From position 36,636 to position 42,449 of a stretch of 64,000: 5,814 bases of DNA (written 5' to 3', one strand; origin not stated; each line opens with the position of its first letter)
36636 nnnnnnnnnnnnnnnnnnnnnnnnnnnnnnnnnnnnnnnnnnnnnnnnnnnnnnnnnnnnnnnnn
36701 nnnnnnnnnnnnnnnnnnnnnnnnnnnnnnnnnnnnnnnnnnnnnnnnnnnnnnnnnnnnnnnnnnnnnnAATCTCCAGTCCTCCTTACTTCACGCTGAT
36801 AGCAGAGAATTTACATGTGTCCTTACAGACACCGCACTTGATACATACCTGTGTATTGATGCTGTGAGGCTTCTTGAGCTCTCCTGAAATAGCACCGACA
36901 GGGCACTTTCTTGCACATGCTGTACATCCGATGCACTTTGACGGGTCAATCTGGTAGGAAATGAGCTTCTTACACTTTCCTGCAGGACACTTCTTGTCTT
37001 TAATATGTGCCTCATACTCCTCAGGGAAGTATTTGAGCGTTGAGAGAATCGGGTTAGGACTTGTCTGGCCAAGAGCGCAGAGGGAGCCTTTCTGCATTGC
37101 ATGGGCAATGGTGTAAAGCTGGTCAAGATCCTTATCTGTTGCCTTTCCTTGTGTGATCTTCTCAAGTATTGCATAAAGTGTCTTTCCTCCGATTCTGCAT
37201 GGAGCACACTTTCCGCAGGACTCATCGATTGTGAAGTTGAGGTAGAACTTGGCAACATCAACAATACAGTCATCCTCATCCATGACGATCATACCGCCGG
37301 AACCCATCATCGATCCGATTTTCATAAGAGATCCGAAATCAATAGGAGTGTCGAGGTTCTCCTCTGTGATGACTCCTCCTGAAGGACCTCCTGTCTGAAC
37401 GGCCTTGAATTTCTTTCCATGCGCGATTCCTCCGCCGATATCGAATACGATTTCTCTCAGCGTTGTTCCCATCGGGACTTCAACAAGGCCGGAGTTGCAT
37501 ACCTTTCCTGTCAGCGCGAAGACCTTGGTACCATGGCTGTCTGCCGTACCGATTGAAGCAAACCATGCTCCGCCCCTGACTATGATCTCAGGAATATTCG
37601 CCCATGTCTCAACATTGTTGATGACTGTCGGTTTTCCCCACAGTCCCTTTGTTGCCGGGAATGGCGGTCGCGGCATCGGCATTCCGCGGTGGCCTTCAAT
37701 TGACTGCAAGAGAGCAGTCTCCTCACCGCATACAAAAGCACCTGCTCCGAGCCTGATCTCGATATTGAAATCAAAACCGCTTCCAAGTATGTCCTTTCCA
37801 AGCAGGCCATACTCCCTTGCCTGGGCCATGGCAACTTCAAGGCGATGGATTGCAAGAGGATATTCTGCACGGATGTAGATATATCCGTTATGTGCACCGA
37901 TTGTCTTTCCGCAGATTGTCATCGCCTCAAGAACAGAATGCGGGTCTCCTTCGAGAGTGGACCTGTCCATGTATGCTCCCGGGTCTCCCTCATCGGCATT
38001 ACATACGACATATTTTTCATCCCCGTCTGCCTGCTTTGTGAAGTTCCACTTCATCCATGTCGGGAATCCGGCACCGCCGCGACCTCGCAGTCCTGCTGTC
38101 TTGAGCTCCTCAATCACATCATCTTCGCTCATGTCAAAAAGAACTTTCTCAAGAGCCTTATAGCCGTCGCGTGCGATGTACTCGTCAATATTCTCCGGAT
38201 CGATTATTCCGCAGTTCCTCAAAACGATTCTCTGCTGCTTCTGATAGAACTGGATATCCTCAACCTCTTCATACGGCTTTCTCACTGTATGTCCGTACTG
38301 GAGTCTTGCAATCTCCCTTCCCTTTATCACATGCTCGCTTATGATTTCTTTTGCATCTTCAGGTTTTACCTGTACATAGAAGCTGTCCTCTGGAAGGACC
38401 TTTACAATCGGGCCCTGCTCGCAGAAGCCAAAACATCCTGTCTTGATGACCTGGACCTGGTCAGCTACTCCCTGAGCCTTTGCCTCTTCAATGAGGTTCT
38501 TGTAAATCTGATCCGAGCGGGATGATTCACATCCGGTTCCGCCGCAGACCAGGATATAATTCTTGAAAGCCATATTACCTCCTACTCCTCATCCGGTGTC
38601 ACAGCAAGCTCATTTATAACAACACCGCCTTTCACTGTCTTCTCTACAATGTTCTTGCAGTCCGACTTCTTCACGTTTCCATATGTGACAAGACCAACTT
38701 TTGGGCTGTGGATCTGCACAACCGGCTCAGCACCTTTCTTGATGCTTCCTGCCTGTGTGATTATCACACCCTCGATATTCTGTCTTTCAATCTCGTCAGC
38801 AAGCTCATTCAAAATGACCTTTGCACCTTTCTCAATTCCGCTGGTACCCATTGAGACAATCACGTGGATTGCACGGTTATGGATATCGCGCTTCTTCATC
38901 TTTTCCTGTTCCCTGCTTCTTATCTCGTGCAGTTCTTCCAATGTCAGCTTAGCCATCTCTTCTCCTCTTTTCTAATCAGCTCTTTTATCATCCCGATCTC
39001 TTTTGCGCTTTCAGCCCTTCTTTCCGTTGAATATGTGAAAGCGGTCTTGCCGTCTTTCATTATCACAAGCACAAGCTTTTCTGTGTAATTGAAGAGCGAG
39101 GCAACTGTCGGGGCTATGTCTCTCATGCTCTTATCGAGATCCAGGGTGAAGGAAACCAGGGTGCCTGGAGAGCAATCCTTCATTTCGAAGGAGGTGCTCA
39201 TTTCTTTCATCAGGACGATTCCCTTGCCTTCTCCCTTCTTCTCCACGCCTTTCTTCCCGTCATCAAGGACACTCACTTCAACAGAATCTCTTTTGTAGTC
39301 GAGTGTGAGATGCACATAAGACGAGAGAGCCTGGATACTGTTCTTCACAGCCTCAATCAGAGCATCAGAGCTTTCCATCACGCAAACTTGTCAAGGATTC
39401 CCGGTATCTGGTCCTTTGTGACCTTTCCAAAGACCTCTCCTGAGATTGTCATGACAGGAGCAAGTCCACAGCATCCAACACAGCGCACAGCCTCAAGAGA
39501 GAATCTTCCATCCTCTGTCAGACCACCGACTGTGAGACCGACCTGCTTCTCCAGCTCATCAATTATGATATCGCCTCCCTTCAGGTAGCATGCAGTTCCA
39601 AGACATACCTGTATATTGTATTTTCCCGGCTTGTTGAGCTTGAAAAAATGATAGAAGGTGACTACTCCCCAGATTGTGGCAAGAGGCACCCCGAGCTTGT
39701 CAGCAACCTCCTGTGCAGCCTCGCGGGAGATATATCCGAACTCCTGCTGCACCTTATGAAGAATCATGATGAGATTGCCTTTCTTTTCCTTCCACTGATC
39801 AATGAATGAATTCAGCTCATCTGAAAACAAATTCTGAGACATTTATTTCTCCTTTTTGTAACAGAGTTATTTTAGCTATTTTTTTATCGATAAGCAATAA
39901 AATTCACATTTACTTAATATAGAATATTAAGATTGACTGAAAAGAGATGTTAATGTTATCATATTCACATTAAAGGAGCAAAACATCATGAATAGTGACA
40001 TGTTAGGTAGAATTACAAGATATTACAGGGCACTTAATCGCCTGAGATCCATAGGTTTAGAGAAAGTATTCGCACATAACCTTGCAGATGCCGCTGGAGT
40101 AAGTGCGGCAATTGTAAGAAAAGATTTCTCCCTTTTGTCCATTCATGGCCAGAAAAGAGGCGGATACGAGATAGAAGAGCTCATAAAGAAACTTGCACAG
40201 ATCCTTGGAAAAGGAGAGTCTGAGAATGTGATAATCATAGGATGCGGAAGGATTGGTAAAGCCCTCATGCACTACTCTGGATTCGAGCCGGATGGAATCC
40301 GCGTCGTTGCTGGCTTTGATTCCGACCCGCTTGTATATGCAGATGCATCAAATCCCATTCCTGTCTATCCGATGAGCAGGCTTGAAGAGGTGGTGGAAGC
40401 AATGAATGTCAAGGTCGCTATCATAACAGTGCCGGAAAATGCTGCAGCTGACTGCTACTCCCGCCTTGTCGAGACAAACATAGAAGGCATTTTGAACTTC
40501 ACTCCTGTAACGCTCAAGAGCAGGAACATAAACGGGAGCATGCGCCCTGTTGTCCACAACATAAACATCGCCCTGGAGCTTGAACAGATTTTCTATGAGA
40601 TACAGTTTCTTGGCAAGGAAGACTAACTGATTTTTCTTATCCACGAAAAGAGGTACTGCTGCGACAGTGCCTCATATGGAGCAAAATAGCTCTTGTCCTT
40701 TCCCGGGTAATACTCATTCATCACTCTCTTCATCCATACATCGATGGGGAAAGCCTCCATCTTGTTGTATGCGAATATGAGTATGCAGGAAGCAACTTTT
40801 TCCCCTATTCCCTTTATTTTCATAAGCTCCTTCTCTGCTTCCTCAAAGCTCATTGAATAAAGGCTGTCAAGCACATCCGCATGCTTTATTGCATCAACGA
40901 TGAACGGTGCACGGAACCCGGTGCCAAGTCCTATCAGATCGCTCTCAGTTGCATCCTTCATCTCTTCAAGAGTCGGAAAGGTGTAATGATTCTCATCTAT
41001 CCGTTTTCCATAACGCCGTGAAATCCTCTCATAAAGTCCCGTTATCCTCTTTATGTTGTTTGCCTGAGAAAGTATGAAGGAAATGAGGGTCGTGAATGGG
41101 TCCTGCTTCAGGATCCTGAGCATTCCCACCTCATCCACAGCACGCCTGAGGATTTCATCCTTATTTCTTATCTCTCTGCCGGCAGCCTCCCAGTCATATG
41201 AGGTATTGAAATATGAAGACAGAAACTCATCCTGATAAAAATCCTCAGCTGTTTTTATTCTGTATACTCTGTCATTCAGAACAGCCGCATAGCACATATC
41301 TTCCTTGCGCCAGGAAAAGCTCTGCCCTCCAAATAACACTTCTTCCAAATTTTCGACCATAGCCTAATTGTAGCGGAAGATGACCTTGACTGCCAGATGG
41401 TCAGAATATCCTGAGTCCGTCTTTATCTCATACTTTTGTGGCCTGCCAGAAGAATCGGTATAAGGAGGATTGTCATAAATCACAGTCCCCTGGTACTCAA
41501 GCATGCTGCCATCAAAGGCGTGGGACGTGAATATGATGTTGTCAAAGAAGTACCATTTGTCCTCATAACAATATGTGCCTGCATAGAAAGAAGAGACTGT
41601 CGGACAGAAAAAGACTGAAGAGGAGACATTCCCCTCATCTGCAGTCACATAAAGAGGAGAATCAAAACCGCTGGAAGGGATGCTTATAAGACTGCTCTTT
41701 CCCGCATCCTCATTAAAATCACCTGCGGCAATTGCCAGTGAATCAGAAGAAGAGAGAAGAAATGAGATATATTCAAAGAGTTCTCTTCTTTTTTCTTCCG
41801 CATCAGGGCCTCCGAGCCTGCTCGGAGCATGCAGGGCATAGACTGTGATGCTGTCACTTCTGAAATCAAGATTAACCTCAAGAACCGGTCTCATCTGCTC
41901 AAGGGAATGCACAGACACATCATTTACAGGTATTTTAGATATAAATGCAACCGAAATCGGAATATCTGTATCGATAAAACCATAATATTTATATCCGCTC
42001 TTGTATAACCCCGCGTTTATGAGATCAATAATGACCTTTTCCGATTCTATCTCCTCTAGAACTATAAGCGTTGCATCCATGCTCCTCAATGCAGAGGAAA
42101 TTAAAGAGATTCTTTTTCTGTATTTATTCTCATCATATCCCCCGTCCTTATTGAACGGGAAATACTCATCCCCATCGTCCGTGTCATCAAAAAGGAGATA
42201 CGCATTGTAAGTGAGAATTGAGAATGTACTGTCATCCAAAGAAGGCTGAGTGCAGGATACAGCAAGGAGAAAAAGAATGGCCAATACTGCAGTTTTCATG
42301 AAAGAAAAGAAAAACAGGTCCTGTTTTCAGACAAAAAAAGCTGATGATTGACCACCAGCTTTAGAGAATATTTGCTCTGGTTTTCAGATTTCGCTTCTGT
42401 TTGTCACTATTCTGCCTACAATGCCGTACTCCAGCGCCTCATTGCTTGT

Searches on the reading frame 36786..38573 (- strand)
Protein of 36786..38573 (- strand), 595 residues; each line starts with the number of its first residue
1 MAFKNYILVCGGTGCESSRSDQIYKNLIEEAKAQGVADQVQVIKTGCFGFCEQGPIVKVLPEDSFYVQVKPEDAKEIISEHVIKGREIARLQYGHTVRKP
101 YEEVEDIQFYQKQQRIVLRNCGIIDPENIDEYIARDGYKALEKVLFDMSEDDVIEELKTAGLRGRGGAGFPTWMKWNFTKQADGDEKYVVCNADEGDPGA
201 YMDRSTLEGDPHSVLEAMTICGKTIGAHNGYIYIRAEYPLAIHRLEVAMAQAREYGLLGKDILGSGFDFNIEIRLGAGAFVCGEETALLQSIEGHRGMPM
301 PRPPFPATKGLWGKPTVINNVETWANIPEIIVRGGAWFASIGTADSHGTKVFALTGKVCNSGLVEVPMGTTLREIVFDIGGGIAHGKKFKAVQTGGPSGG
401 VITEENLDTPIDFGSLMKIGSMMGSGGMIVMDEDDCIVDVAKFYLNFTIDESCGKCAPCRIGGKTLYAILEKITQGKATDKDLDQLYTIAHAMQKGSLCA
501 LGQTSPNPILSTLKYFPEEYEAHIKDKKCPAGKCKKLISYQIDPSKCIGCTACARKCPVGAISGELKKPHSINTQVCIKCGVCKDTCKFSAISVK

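Call 62: search_protein_families(library=pfam, proteins=[window:36786-38573:-], max_evalue=0.00001)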
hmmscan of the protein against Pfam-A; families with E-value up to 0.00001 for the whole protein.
window:36786-38573:- (595 aa): 7 families
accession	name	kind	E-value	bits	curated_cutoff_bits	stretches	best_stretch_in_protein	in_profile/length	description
PF01512.22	Complex1_51K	-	2.7e-47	160.8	31.2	1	158-328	2-149/150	Nuo51 FMN-binding domain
PF10589.14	NADH_4Fe-4S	-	1.6e-31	108.5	23.5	1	439-523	1-85/85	NADH-ubiquinone oxidoreductase-F iron-sulfur binding region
PF00037.32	Fer4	-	3e-10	39.9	21.1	1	540-563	1-24/24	4Fe-4S binding domain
PF14697.11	Fer4_21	-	7e-07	29.7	35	1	541-591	2-56/59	4Fe-4S dicluster domain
PF01257.25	2Fe-2S_thioredx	-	7.1e-07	29.6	24.8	1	4-80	65-143/145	Thioredoxin-like [2Fe-2S] ferredoxin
PF13237.11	Fer4_10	-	9.9e-07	29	25.5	1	541-587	3-52/53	4Fe-4S dicluster domain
PF12837.12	Fer4_6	-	4.4e-06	26.8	25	1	541-562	3-24/24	4Fe-4S binding domain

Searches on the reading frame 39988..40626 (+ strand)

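Call 35: search_protein_families(library=pfam, proteins=[window:39988-40626:+], max_evalue=0.001)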
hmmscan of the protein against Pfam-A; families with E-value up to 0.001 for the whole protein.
window:39988-40626:+ (212 aa): 3 families
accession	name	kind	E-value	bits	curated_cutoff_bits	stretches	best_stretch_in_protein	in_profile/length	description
PF02629.25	CoA_binding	-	3e-17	63.6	22.3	1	78-174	3-97/97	CoA binding domain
PF06971.19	Put_DNA-bind_N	-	5.3e-10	39.7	27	1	6-48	7-49/49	Putative DNA-binding protein N-terminus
PF01408.29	GFO_IDH_MocA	-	0.00031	21.9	24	1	80-165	2-87/120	Oxidoreductase family, NAD-binding Rossmann fold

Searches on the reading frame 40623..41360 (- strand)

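Call 35: search_protein_families(library=pfam, proteins=[window:40623-41360:-], max_evalue=0.001)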
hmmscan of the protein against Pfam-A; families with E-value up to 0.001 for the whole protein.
window:40623-41360:- (245 aa): 3 families
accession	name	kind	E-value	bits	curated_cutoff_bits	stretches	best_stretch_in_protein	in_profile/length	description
PF07934.18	OGG_N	-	7.7e-13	49.1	23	1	4-92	10-115/115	8-oxoguanine DNA glycosylase, N-terminal domain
PF00730.31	HhH-GPD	-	6.5e-09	36.5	26.2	1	93-223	1-92/108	HhH-GPD superfamily base excision DNA repair protein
PF00633.29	HHH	-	0.00015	21.8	24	1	176-194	10-28/30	Helix-hairpin-helix motif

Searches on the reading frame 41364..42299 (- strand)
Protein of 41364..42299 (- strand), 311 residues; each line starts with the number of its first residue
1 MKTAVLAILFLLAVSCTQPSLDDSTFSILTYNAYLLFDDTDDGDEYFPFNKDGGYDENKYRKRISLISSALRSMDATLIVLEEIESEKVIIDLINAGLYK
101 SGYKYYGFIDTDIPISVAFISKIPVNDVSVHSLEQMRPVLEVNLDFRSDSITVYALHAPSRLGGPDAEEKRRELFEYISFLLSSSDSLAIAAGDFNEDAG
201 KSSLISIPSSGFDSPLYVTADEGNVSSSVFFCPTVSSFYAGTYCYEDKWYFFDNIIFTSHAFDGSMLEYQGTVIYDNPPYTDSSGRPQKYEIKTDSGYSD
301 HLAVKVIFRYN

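Call 35: search_protein_families(library=pfam, proteins=[window:41364-42299:-], max_evalue=0.001)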
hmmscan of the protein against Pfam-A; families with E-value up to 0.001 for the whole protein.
window:41364-42299:- (311 aa): 2 families
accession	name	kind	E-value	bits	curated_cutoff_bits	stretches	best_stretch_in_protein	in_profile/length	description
PF19580.5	Exo_endo_phos_3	-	5.9e-17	62.1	27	1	28-305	2-306/311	Endonuclease/Exonuclease/phosphatase family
PF03372.29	Exo_endo_phos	-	8.5e-07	29.4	24.5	1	30-235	2-174/225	Endonuclease/Exonuclease/phosphatase family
